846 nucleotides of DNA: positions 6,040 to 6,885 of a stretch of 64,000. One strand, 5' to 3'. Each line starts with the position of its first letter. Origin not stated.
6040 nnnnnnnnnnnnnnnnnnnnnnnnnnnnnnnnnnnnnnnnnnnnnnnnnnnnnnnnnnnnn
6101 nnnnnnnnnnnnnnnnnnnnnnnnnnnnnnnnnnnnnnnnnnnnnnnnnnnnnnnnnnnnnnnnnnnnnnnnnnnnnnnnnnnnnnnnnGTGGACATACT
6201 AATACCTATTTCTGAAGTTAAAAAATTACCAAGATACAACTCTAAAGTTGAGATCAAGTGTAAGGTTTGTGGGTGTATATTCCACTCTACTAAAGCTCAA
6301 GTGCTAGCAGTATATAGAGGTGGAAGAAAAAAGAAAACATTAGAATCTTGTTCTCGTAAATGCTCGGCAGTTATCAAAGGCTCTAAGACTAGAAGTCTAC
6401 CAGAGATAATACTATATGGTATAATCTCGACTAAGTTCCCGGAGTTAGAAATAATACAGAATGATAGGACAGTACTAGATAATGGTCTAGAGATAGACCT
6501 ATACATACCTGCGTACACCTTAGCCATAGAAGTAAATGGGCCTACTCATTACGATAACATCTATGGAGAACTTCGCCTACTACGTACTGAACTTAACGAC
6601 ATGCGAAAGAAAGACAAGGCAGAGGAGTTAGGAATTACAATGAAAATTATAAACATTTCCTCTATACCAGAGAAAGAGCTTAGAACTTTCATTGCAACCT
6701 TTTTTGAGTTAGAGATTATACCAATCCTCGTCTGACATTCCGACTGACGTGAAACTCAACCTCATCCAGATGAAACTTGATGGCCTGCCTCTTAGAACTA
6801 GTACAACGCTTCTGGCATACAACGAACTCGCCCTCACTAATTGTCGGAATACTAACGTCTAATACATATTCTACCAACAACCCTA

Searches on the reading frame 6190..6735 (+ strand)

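Call 32: search_protein_families(library=pfam, proteins=[window:6190-6735:+], max_evalue=0.01)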
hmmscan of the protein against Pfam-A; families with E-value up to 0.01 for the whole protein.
window:6190-6735:+ (181 aa): 0 families

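Call 33: search_protein_families(library=phrogs, proteins=[window:6190-6735:+], max_evalue=0.001)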
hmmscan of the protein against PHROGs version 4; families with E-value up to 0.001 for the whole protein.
window:6190-6735:+ (181 aa): 6 families
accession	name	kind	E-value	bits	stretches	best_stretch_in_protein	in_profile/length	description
phrog_559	-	DNA, RNA and nucleotide metabolism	2.1e-16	60.9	1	15-163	272-404/607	HNH endonuclease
phrog_4538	-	unknown function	5.6e-06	26.5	1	19-157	197-318/447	-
phrog_9084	-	DNA, RNA and nucleotide metabolism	1.2e-05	26.5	1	98-165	91-161/187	homing endonuclease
phrog_27771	-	unknown function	2.3e-05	24.3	1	70-156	436-525/549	-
phrog_3339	-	DNA, RNA and nucleotide metabolism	3.3e-05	24.1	1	62-150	246-328/536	homing endonuclease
phrog_19778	-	unknown function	8.9e-05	22.7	1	72-130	256-317/362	-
